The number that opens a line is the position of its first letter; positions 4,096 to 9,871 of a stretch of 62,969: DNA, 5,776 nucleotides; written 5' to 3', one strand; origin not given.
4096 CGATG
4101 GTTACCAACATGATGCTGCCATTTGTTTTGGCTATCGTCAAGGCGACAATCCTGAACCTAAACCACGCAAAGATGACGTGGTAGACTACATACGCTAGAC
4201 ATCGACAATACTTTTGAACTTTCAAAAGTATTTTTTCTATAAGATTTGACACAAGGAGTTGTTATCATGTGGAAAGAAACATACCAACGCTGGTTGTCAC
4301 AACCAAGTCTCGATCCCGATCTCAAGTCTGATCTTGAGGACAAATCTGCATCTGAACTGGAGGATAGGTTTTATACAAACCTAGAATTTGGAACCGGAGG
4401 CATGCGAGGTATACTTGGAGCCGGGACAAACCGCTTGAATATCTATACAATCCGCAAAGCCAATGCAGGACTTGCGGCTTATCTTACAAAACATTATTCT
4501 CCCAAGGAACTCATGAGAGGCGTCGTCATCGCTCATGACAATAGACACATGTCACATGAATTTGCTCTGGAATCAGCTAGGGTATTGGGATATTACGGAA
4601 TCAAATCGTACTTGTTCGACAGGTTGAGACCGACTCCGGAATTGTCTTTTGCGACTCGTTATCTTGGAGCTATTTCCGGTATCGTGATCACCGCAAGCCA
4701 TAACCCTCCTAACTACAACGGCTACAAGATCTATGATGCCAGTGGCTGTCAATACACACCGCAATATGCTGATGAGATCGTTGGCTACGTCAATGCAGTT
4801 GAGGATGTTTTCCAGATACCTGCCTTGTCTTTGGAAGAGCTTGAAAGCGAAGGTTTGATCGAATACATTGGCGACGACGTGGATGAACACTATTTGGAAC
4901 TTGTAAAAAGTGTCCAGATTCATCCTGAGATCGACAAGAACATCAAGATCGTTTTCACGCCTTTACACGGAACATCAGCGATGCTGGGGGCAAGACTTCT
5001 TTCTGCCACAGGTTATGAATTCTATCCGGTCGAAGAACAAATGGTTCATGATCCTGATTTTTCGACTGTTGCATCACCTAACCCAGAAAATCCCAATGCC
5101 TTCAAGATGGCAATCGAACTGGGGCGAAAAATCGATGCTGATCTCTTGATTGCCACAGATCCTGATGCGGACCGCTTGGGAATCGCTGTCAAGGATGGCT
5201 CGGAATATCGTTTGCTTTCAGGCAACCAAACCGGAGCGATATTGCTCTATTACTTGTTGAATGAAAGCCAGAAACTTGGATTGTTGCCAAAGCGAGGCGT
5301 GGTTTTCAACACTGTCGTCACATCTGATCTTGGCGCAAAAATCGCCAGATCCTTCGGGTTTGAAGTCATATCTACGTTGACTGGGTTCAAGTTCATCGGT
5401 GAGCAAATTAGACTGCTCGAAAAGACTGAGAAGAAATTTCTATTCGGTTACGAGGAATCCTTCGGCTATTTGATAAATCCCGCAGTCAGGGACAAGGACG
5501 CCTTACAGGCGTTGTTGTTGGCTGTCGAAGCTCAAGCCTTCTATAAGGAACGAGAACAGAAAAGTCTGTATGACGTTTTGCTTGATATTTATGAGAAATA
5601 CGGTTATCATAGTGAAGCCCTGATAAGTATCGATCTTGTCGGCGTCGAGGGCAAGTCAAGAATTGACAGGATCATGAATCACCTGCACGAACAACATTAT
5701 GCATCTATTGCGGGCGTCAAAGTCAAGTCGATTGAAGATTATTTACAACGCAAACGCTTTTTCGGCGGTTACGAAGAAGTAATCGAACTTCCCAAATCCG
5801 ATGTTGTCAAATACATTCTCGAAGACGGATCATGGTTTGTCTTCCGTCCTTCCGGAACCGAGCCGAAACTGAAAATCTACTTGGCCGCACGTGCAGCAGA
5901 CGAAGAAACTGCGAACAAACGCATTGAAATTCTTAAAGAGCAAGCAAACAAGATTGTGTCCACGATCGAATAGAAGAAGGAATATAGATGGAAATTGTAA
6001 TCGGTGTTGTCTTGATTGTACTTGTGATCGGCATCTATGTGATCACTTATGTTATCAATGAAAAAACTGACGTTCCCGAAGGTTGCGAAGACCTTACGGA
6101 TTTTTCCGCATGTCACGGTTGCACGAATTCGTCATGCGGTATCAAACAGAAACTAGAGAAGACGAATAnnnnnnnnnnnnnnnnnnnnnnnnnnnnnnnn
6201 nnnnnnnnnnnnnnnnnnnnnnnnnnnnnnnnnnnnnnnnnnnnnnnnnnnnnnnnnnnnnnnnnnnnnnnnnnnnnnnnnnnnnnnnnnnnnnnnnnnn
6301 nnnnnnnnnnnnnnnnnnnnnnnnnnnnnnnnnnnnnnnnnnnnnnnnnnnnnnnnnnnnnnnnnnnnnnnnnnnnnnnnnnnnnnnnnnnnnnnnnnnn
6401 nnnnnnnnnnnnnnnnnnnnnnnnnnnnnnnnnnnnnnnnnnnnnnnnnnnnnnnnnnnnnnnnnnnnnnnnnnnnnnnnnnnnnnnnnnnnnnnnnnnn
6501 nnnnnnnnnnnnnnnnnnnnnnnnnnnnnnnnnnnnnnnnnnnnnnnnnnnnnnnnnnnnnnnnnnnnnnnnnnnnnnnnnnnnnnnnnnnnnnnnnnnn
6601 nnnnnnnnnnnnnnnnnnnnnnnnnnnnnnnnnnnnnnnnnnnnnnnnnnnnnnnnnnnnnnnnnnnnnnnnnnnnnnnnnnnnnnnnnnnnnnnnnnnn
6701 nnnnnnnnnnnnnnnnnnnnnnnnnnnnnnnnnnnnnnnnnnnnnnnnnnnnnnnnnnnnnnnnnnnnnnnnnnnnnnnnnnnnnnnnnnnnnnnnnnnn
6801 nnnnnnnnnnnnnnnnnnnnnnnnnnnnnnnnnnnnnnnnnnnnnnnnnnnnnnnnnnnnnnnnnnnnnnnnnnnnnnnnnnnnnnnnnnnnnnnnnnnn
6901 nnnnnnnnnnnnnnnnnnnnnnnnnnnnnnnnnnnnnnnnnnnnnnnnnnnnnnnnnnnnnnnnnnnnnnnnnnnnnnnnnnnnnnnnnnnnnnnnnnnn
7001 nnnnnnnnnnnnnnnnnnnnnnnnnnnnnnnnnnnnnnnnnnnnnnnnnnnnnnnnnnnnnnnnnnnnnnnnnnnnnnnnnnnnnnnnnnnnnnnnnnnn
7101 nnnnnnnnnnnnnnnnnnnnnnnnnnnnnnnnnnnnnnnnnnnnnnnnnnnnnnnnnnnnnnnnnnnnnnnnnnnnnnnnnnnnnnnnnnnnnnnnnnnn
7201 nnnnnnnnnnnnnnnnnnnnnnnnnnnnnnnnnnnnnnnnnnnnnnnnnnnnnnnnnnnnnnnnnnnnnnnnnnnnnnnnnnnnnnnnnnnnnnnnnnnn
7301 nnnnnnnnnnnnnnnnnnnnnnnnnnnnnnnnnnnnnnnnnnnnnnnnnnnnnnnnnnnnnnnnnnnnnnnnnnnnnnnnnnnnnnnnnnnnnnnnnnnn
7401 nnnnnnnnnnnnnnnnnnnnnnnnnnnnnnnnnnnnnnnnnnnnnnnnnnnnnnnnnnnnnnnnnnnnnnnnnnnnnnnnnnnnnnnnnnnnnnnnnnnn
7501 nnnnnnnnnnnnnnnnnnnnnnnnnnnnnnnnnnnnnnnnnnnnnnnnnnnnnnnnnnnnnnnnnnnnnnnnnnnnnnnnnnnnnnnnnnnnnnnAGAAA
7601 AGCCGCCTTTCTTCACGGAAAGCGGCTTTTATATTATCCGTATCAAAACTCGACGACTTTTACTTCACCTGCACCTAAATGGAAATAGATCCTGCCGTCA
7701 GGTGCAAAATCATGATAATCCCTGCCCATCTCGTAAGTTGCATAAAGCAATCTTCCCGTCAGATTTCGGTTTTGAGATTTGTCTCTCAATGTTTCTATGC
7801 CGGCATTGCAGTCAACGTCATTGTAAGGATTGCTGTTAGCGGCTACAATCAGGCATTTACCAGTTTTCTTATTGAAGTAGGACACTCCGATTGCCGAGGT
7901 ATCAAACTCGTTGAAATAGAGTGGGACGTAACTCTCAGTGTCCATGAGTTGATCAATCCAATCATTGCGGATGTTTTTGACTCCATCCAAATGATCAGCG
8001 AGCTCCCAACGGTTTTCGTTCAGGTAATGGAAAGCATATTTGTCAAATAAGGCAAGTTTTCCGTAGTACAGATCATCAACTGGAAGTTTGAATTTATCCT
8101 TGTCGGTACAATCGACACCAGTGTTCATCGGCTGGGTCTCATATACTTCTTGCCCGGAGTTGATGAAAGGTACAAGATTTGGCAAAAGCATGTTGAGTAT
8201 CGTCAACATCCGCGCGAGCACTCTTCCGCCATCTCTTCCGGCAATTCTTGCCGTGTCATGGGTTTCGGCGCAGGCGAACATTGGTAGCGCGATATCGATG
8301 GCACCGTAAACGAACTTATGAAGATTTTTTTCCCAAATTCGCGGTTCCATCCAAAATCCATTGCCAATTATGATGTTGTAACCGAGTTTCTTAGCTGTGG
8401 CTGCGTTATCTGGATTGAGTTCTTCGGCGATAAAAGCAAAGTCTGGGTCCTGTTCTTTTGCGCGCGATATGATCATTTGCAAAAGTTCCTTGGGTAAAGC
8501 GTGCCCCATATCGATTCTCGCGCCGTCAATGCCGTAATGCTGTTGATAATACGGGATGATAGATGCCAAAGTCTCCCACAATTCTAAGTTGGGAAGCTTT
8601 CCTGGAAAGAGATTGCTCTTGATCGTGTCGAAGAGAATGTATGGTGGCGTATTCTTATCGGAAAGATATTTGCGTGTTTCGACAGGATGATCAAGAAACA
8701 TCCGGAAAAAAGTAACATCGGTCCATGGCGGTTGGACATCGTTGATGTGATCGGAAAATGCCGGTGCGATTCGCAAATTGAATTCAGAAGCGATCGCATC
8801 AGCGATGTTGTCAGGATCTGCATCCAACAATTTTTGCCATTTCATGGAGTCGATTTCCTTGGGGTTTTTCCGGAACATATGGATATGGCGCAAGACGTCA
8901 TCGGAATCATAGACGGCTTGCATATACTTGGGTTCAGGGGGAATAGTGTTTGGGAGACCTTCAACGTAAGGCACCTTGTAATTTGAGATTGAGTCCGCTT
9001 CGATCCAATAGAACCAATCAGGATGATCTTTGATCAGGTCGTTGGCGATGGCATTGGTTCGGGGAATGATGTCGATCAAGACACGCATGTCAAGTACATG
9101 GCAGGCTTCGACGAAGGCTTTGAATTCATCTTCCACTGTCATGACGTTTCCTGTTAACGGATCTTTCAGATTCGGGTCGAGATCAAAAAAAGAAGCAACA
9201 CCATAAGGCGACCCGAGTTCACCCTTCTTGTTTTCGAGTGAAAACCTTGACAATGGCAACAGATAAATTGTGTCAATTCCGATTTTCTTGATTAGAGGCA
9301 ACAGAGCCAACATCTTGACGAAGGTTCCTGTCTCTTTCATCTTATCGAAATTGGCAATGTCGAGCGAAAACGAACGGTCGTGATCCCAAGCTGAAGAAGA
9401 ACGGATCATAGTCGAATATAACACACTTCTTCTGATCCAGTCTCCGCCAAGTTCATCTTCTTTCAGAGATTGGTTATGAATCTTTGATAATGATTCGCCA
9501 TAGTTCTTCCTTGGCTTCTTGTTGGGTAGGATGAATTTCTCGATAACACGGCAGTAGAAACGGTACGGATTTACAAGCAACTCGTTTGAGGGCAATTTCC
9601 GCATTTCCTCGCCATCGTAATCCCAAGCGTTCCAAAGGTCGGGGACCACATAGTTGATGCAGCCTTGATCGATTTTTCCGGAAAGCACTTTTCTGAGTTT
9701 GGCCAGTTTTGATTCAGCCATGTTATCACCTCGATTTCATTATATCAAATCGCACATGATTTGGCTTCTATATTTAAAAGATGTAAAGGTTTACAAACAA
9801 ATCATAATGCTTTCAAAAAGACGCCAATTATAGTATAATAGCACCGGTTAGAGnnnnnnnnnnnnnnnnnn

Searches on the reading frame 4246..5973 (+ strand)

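Call 70: search_protein_families(library=pfam, proteins=[window:4246-5973:+], max_evalue=0.00001)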
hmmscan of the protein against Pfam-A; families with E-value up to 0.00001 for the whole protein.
window:4246-5973:+ (575 aa): 4 families
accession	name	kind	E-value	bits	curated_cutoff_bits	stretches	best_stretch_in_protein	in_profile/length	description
PF02878.22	PGM_PMM_I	-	1.5e-37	128.8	22.5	1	47-185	3-134/138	Phosphoglucomutase/phosphomannomutase, alpha/beta/alpha domain I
PF02879.22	PGM_PMM_II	-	4.4e-23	82.2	29.3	1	218-318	5-103/103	Phosphoglucomutase/phosphomannomutase, alpha/beta/alpha domain II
PF02880.22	PGM_PMM_III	-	1.2e-17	64.5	20.7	1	326-452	2-115/115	Phosphoglucomutase/phosphomannomutase, alpha/beta/alpha domain III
PF00408.26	PGM_PMM_IV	-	2.8e-07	30.9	23.1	1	508-556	21-59/68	Phosphoglucomutase/phosphomannomutase, C-terminal domain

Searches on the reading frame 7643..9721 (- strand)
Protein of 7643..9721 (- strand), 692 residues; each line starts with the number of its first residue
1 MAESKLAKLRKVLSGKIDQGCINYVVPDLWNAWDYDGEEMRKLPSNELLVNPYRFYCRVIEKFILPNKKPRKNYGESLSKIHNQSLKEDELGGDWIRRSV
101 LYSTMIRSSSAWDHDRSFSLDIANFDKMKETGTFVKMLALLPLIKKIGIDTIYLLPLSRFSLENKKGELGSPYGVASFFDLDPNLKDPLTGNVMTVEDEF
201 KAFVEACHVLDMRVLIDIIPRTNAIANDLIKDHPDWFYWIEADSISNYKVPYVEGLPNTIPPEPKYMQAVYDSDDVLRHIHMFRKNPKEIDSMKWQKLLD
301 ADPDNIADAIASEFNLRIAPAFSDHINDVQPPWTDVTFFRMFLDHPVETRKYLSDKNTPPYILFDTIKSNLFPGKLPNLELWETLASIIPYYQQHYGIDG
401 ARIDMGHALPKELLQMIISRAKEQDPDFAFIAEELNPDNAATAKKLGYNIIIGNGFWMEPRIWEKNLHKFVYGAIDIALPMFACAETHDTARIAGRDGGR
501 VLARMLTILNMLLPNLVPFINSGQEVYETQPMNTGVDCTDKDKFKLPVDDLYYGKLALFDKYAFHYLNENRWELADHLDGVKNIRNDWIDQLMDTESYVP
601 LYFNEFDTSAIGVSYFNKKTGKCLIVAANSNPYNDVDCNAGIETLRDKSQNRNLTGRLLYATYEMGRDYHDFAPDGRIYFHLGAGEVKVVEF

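Call 70: search_protein_families(library=pfam, proteins=[window:7643-9721:-], max_evalue=0.00001)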
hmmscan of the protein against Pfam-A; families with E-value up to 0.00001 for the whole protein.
window:7643-9721:- (692 aa): 1 family
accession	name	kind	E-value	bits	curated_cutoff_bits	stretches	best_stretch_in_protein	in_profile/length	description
PF00128.31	Alpha-amylase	-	1.7e-06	28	22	0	132-220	16-89/446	Alpha amylase, catalytic domain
